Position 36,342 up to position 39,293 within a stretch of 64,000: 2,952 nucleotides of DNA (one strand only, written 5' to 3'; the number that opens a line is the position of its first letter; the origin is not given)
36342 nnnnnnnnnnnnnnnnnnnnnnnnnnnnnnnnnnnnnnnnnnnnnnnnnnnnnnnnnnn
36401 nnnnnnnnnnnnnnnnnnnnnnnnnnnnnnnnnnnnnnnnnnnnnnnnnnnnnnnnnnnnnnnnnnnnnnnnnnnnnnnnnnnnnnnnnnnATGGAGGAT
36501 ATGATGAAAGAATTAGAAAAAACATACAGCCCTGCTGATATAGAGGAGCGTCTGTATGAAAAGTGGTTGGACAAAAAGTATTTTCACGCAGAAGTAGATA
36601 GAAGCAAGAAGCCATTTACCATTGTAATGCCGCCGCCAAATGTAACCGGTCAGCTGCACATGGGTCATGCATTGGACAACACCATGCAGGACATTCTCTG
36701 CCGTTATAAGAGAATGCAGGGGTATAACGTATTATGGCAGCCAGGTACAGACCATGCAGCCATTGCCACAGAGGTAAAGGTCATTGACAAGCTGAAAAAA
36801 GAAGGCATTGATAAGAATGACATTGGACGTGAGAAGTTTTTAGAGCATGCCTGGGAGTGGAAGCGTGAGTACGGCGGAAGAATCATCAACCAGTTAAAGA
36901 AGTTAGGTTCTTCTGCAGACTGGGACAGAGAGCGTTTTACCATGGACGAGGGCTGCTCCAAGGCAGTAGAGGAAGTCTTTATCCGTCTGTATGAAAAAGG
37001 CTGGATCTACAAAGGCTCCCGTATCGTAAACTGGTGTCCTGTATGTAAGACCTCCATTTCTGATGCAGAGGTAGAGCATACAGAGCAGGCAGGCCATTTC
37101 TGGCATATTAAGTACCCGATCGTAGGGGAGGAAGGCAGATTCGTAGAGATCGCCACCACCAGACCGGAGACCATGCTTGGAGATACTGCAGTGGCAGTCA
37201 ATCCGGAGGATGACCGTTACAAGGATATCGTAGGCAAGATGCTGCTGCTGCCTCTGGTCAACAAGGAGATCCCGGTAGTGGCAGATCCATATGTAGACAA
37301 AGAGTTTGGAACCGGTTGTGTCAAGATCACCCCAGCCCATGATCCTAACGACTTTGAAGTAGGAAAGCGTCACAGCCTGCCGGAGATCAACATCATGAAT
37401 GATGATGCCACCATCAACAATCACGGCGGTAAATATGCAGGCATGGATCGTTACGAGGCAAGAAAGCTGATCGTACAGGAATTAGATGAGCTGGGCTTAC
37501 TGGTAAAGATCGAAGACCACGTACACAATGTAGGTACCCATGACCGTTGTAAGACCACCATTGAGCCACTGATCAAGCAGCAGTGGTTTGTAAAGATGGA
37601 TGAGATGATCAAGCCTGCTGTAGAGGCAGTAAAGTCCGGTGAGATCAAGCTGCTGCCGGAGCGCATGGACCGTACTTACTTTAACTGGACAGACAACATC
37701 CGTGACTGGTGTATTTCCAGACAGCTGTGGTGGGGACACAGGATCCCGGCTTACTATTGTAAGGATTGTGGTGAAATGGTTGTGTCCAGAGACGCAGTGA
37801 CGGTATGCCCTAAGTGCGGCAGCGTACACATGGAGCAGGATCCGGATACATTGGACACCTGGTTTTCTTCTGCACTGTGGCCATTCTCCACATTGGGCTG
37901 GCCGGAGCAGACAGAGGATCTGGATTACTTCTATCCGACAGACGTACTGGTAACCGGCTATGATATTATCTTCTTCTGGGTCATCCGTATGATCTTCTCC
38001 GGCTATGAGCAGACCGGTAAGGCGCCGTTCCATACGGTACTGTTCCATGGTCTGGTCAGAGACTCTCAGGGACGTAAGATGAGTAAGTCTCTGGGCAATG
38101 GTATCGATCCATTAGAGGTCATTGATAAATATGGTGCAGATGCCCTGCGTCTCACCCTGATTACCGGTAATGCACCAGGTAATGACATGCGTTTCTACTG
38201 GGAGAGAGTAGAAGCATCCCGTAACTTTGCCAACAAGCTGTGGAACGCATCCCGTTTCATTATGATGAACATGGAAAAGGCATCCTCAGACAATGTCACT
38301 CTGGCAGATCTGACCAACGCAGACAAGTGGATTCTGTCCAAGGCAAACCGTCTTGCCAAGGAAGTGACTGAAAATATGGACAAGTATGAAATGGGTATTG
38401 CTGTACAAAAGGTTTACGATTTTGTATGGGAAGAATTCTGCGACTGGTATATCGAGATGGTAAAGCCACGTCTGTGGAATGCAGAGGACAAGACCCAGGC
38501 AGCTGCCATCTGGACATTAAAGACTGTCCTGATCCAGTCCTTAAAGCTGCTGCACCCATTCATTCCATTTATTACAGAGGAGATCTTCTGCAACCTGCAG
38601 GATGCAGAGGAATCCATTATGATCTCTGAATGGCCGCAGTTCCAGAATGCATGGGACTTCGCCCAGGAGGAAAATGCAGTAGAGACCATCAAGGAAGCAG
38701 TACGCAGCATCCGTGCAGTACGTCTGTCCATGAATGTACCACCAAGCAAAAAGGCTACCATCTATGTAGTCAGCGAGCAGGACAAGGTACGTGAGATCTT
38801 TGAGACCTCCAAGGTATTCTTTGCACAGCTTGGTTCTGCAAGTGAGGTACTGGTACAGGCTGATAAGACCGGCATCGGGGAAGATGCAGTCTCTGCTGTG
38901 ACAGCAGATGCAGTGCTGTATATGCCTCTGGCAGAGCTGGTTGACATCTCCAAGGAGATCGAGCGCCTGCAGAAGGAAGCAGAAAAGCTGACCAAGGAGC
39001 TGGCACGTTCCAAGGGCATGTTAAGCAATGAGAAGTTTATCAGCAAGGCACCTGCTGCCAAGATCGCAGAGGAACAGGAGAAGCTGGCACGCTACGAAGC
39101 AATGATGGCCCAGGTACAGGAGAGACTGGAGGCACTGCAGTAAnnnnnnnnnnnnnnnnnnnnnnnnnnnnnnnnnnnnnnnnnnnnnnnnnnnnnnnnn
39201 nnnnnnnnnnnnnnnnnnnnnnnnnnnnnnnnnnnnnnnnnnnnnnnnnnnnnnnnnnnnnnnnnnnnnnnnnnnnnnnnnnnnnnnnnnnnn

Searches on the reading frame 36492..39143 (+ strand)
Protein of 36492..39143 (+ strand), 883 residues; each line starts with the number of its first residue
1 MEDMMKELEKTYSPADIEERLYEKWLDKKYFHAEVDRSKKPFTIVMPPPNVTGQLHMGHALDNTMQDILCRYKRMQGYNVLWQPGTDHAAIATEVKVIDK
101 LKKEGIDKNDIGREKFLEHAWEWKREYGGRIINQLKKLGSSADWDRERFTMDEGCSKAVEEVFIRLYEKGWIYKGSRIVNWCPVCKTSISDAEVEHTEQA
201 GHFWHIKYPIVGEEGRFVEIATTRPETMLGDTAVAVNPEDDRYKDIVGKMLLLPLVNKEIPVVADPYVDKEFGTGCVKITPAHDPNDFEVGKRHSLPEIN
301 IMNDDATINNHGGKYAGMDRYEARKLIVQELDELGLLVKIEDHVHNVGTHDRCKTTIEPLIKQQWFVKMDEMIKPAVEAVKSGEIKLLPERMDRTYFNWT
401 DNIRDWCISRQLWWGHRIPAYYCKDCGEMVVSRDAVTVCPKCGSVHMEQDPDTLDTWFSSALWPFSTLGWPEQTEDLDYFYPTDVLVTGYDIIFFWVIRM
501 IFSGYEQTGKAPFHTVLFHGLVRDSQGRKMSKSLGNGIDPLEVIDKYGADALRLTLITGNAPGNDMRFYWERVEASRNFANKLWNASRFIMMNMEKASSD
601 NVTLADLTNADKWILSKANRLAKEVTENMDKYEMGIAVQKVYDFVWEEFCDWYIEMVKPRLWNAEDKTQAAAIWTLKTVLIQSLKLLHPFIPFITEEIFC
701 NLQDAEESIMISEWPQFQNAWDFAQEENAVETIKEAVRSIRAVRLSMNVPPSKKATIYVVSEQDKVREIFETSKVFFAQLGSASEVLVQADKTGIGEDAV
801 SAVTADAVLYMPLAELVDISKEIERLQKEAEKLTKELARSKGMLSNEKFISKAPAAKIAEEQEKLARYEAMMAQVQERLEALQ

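Call 52: search_protein_families(library=pfam, proteins=[window:36492-39143:+])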
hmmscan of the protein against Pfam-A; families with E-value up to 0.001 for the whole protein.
window:36492-39143:+ (883 aa): 7 families
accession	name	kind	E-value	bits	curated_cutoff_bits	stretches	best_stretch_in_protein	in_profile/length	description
PF00133.28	tRNA-synt_1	-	8.6e-148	492.9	22.7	1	21-567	2-412/414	tRNA synthetases class I (I, L, M and V)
PF08264.19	Anticodon_1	-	2.2e-44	151.4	25.1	1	611-758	1-147/148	Anticodon-binding domain of tRNA ligase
PF09334.17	tRNA-synt_1g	-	2.6e-23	82.9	20.1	2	47-196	6-137/391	tRNA synthetases class I (M)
PF10458.14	Val_tRNA-synt_C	-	4e-15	56.3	25.9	1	818-883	1-66/66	Valyl tRNA synthetase tRNA binding arm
PF13603.12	tRNA-synt_1_2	-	5.9e-10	39.4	25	1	248-304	86-142/185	Leucyl-tRNA synthetase, editing domain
PF01406.26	tRNA-synt_1e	-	1.2e-06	28.6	27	0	513-558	238-282/301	tRNA synthetases class I (C) catalytic domain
PF21349.2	RUBY_RBDX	-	0.00016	21.5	26.5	0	421-443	1-23/30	Rubrerythrin, rubredoxin-like domain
